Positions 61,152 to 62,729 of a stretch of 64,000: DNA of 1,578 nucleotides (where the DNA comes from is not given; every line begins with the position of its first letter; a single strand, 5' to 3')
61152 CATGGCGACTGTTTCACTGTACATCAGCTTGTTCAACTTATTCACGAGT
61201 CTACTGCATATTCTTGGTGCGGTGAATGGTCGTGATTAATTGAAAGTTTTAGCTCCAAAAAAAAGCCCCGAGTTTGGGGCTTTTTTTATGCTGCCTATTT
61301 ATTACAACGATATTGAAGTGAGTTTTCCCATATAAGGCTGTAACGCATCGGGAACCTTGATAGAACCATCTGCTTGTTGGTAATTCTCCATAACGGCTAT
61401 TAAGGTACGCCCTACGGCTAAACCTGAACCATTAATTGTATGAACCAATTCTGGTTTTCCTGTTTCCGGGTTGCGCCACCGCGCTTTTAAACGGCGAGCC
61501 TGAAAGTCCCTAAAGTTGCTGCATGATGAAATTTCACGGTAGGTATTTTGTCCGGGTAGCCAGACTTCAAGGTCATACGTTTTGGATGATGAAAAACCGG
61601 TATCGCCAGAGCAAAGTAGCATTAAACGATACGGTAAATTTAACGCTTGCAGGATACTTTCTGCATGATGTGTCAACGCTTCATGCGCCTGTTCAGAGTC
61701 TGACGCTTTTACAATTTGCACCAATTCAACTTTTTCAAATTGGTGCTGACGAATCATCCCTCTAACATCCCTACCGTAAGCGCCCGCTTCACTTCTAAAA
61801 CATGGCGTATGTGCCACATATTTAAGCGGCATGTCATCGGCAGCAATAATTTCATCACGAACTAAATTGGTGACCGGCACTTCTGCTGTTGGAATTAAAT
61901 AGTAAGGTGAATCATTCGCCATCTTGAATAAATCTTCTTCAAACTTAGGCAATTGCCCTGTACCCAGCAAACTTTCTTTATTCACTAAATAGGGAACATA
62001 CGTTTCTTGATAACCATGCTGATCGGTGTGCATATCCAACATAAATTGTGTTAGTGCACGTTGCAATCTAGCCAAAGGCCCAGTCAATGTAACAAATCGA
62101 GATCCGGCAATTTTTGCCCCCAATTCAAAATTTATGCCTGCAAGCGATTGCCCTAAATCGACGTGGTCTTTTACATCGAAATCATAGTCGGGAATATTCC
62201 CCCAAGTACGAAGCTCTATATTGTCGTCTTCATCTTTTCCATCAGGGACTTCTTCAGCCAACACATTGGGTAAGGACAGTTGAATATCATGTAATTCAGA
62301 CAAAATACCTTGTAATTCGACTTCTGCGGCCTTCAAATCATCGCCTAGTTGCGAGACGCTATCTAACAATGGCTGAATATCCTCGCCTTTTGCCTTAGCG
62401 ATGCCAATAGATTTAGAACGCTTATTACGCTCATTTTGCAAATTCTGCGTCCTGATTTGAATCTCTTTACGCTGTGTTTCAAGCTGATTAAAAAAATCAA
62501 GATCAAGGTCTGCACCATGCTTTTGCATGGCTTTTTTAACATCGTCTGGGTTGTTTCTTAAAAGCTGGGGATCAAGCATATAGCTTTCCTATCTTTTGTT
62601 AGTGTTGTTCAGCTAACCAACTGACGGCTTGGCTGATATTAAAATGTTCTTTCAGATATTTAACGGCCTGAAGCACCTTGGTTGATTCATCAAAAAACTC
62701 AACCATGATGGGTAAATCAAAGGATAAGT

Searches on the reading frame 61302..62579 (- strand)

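Call 71: search_protein_families(library=pfam, proteins=[window:61302-62579:-], max_evalue=1e-8)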
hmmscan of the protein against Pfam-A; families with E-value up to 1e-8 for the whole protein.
window:61302-62579:- (425 aa): 2 families
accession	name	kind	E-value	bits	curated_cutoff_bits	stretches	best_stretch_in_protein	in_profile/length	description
PF00587.30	tRNA-synt_2b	-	1e-37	130.4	29.3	1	219-400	4-179/179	tRNA synthetase class II core domain (G, H, P, S and T)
PF02403.27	Seryl_tRNA_N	-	4.3e-29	101.4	28.2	1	1-106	1-107/108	Seryl-tRNA synthetase N-terminal domain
